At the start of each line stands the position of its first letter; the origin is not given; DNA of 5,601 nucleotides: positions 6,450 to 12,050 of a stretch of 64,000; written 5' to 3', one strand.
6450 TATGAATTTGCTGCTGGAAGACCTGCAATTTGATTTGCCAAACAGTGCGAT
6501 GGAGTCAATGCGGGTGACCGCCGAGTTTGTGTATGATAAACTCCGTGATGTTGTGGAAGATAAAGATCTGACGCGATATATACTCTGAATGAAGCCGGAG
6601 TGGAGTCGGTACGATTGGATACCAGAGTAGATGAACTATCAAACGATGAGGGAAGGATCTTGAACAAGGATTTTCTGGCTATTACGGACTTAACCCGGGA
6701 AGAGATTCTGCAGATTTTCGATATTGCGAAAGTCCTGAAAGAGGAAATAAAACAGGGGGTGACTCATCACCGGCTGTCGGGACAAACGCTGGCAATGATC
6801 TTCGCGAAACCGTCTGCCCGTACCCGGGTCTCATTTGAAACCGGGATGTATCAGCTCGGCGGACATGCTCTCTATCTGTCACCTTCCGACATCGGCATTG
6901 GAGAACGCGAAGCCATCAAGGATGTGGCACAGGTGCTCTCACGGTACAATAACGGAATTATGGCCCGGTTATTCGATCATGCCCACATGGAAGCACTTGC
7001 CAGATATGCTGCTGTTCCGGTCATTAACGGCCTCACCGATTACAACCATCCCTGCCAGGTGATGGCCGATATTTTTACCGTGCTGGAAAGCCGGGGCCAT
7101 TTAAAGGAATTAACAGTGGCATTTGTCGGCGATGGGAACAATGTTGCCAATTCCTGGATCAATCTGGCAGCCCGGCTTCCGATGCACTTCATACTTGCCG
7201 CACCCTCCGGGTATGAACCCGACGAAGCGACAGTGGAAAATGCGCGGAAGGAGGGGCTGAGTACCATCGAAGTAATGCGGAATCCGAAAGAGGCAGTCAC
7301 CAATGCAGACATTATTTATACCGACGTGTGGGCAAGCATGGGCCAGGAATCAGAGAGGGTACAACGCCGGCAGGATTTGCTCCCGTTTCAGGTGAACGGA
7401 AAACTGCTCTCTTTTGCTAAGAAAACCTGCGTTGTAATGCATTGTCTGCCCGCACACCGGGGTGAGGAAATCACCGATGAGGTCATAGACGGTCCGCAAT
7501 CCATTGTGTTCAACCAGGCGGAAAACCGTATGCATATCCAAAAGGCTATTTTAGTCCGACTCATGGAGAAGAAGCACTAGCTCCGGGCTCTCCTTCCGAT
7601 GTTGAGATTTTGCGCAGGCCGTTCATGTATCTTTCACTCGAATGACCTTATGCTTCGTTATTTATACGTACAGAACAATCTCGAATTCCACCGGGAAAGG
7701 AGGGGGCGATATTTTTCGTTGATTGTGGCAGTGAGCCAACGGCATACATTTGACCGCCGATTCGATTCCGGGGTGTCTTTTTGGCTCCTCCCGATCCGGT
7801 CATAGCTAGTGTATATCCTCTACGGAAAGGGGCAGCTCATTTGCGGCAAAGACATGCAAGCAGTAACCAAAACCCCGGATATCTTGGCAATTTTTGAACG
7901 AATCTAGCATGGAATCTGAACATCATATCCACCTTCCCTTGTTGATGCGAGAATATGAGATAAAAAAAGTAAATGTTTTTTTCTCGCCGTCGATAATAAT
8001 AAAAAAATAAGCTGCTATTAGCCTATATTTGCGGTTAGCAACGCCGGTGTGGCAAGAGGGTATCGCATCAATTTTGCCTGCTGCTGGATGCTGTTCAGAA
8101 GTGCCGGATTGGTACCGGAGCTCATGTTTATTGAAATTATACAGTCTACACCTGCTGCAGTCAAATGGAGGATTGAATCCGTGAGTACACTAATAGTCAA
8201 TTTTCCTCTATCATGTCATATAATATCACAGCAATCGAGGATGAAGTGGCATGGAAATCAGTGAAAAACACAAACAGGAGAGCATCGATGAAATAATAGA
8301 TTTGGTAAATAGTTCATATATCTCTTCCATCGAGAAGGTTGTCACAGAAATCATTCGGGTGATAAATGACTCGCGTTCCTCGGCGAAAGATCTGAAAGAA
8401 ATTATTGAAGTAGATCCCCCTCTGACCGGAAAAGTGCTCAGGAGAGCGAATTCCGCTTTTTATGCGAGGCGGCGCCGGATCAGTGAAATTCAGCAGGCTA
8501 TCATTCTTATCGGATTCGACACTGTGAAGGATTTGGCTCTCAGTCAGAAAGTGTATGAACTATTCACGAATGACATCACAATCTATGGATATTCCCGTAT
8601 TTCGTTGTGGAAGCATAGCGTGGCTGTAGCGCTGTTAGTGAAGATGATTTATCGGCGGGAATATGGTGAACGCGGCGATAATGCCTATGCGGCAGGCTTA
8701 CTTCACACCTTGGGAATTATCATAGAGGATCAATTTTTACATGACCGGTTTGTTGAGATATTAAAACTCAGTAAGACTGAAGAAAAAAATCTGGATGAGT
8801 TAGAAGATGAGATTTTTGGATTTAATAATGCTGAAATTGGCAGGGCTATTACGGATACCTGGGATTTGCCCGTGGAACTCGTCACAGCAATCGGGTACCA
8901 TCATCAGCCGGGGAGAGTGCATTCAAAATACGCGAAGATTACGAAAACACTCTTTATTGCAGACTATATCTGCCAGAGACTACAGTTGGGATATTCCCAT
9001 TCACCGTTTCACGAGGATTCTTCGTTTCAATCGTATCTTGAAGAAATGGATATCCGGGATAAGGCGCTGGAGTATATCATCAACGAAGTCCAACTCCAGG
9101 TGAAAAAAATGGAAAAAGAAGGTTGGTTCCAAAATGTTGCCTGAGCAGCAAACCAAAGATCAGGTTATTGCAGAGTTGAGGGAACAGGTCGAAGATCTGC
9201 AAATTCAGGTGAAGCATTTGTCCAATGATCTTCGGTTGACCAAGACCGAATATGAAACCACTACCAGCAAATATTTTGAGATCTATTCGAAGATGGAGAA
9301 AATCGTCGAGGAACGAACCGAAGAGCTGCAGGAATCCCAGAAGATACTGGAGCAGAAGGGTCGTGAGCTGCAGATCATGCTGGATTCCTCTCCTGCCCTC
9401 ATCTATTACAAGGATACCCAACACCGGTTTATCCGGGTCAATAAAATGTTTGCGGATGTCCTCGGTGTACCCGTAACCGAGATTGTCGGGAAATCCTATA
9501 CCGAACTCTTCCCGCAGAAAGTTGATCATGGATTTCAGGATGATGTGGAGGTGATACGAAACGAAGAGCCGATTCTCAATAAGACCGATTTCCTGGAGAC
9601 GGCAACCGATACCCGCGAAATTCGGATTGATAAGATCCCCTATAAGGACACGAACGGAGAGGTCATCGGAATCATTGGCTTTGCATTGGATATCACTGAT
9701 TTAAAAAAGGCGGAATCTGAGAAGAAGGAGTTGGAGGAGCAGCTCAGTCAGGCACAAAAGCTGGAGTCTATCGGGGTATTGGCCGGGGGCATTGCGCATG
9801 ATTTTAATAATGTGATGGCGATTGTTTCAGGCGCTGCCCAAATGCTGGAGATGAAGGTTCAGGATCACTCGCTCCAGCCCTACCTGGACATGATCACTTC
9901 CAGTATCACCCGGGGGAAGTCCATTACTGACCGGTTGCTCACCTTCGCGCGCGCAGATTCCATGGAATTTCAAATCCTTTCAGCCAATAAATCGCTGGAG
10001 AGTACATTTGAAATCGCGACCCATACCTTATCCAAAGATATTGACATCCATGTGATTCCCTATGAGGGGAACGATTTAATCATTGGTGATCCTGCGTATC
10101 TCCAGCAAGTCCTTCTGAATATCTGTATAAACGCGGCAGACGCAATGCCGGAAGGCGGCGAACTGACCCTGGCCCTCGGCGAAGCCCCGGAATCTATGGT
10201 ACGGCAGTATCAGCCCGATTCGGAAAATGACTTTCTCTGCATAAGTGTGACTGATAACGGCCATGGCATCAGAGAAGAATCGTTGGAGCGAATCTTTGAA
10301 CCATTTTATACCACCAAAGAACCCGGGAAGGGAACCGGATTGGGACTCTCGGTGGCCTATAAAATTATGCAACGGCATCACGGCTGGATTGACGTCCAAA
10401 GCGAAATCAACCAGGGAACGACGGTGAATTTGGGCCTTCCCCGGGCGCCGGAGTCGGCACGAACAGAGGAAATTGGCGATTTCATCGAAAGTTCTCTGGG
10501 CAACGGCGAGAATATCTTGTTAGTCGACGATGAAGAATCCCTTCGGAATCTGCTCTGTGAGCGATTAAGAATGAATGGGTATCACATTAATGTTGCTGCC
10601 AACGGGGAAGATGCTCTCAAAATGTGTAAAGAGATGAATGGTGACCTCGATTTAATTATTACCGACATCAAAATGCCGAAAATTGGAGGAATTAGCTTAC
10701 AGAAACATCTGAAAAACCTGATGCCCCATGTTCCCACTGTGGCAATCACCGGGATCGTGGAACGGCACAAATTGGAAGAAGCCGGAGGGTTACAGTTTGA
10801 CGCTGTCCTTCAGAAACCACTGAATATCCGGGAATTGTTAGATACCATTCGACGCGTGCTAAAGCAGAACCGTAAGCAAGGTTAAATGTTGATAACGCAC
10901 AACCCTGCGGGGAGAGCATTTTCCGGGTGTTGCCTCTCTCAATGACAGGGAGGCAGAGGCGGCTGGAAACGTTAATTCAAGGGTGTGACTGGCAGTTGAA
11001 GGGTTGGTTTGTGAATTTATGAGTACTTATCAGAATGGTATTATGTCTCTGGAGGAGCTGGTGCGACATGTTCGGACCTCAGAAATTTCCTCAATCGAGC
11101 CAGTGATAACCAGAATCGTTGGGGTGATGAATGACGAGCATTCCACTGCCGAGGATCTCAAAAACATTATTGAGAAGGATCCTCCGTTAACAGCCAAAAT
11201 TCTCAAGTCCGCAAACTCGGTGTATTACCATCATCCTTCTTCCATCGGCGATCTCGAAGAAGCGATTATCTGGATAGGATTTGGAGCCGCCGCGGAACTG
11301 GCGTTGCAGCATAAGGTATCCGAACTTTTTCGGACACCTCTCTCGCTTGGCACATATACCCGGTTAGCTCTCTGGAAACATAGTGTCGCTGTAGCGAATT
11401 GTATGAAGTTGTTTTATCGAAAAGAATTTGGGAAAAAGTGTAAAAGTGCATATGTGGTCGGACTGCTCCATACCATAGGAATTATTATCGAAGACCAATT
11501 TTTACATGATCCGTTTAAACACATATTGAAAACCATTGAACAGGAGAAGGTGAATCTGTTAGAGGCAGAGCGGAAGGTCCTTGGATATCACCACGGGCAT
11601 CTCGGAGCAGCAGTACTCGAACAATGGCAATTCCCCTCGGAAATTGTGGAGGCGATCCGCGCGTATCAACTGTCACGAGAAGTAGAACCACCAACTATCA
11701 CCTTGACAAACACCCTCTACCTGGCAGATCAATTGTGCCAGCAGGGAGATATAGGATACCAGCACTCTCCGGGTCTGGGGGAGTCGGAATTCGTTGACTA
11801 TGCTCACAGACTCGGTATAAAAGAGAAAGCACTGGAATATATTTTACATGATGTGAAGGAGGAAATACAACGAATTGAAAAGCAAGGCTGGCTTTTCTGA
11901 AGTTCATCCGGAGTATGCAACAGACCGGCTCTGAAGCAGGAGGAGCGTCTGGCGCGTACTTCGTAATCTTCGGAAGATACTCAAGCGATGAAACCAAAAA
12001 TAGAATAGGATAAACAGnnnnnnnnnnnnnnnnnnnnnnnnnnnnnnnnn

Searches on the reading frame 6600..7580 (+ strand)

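Call 15: search_protein_families(library=pfam, proteins=[window:6600-7580:+], max_evalue=0.001)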
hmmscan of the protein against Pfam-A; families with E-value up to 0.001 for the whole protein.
window:6600-7580:+ (326 aa): 2 families
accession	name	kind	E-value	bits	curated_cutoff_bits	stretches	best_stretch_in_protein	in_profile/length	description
PF00185.30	OTCace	-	1.1e-58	198.2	29.4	1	169-320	1-156/157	Aspartate/ornithine carbamoyltransferase, Asp/Orn binding domain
PF02729.26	OTCace_N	-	4.2e-48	163.6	29.9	1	23-163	1-148/148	Aspartate/ornithine carbamoyltransferase, carbamoyl-P binding domain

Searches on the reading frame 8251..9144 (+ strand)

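Call 15: search_protein_families(library=pfam, proteins=[window:8251-9144:+], max_evalue=0.001)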
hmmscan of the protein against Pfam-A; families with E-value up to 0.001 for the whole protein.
window:8251-9144:+ (297 aa): 2 families
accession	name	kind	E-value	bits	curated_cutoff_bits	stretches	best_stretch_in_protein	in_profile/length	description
PF08668.18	HDOD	-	2.1e-52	177.9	22.9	1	26-220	3-196/196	HDOD domain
PF01966.28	HD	-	0.0001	23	22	1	120-231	2-107/116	HD domain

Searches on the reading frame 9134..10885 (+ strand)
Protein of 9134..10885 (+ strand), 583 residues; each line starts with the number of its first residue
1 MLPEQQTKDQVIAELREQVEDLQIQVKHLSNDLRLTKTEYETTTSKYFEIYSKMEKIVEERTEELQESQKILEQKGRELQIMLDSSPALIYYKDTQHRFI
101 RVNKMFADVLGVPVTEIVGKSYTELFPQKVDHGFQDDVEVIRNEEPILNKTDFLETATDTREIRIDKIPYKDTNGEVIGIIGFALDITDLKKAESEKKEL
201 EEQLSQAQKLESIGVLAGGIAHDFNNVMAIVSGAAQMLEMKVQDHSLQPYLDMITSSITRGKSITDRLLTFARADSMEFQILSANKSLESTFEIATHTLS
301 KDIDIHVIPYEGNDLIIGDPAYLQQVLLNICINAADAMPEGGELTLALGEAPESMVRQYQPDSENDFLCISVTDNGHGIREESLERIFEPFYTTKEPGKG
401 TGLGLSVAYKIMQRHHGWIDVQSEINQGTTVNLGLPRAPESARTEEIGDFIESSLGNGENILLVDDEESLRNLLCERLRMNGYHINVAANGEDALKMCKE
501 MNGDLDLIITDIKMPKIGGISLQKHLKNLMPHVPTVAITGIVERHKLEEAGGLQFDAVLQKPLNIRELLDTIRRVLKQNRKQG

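Call 15: search_protein_families(library=pfam, proteins=[window:9134-10885:+], max_evalue=0.001)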
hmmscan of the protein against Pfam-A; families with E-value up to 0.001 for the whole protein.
window:9134-10885:+ (583 aa): 8 families
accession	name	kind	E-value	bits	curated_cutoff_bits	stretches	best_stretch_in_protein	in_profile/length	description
PF02518.31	HATPase_c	-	1.1e-24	87.4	26.4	1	318-438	1-110/111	Histidine kinase-, DNA gyrase B-, and HSP90-like ATPase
PF00072.30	Response_reg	-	1.9e-21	76.7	30.2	1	461-572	1-110/111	Response regulator receiver domain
PF08448.16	PAS_4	-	6.1e-17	62.3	23.1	1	83-191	1-109/110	PAS fold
PF13426.13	PAS_9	-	1.8e-10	41.4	27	1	93-189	7-103/103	PAS domain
PF00989.32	PAS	-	4e-09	36.9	22.6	1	79-187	3-113/113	PAS fold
PF00512.31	HisKA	-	2e-08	34.6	26.9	1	216-276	5-65/66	His Kinase A (phospho-acceptor) domain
PF13188.13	PAS_8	-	3.2e-05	24.1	21.8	1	79-134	3-55/65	PAS domain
PF13596.12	PAS_10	-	0.00089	20.3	22.1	0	79-188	1-106/106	PAS domain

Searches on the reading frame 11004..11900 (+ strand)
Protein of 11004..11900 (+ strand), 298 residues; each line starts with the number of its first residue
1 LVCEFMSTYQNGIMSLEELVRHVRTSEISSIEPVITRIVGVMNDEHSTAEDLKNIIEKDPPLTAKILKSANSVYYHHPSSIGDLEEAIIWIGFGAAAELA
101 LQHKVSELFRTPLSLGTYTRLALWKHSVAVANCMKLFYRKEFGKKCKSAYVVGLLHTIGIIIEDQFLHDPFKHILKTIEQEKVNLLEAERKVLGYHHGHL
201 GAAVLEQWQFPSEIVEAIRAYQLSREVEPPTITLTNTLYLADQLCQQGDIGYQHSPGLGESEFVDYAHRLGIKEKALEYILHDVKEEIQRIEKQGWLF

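Call 85: search_protein_families(library=ncbifam, proteins=[window:11004-11900:+], max_evalue=0.001)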
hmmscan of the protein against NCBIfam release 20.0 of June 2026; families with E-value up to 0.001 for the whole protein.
window:11004-11900:+ (298 aa): 2 families
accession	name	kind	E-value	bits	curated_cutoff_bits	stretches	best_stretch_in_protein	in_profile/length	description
TIGR00277.1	HDIG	domain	5.1e-07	29.5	27.6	1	124-220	6-80/84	HDIG domain-containing metalloprotein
NF005519.0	PRK07152.1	equivalog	1.3e-05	24.3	315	1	123-247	197-309/361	nicotinate-nucleotide adenylyltransferase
